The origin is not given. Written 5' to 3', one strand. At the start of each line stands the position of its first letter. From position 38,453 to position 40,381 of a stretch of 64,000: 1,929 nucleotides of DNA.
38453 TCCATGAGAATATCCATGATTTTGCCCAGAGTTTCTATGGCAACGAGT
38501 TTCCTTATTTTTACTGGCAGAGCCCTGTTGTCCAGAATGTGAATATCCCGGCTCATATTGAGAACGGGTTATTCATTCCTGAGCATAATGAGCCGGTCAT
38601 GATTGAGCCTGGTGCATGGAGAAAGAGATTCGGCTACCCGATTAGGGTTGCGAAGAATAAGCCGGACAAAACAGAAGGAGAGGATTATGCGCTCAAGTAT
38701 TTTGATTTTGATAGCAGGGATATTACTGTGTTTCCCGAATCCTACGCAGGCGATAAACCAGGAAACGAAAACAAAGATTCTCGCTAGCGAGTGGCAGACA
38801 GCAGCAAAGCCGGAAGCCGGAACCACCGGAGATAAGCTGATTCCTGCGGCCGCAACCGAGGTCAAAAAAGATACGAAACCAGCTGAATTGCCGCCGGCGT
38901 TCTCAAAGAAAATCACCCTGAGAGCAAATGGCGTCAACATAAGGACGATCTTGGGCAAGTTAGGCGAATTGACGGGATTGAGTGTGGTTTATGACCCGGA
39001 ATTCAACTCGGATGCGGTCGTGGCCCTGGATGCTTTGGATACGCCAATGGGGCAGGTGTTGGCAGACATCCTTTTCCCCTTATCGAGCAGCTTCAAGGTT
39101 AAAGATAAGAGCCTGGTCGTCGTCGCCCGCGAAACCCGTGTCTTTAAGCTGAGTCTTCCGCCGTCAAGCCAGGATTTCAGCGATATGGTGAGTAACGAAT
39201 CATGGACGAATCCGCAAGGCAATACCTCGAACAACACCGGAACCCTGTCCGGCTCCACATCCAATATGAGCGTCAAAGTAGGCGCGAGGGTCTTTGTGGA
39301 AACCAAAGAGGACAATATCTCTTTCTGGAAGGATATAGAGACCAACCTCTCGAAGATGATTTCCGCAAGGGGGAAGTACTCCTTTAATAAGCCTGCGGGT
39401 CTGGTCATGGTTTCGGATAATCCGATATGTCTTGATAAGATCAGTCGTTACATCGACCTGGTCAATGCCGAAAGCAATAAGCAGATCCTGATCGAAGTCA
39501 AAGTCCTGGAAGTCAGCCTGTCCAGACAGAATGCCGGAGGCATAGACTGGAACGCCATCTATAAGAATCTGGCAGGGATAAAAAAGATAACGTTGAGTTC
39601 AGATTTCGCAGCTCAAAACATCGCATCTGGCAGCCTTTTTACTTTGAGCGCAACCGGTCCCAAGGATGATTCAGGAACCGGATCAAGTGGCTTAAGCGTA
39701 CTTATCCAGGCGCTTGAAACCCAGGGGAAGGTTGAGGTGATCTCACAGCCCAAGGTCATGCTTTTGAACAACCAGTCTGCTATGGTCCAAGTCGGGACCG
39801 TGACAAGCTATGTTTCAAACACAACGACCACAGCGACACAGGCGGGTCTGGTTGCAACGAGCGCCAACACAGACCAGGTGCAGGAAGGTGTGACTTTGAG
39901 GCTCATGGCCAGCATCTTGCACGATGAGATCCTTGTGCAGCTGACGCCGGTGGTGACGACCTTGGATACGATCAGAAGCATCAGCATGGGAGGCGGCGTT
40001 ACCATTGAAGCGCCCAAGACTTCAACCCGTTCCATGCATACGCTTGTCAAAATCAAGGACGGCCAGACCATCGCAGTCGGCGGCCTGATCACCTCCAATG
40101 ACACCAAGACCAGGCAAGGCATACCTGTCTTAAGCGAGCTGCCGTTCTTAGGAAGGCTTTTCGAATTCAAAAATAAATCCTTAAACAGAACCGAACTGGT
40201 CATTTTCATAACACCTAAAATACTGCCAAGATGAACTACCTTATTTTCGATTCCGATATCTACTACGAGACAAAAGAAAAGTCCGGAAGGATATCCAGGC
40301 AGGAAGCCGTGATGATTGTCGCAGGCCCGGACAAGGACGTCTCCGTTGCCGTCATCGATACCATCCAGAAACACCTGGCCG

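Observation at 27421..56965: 174-nt near-perfect, GC-rich inverted repeat bracketing 29.2 kb of the element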

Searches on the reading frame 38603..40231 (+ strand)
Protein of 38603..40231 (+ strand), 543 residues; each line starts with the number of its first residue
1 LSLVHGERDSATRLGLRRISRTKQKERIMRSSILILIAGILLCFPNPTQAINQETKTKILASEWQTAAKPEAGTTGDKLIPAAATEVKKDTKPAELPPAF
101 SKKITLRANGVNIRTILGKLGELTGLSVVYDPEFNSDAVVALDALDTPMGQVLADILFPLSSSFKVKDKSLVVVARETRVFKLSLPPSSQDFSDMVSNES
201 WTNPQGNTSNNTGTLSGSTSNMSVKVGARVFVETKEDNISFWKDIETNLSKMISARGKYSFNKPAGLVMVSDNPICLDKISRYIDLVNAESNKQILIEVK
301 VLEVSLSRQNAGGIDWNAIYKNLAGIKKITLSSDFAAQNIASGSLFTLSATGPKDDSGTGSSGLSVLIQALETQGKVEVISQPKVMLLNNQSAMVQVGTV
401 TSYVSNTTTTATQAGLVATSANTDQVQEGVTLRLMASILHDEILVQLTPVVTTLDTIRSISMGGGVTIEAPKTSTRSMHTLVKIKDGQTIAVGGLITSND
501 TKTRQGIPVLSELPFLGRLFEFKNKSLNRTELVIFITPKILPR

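Call 44: search_protein_families(library=pfam, proteins=[window:38603-40231:+], max_evalue=0.001)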
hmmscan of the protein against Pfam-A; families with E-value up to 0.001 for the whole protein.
window:38603-40231:+ (543 aa): 2 families
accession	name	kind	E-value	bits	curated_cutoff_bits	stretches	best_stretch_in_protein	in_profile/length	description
PF00263.26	Secretin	-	9.3e-38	129.9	27.5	1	370-541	1-168/169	Bacterial type II and III secretion system protein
PF07655.18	Secretin_N_2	-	8.1e-05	23.5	23.4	1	178-264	1-89/91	Secretin N-terminal domain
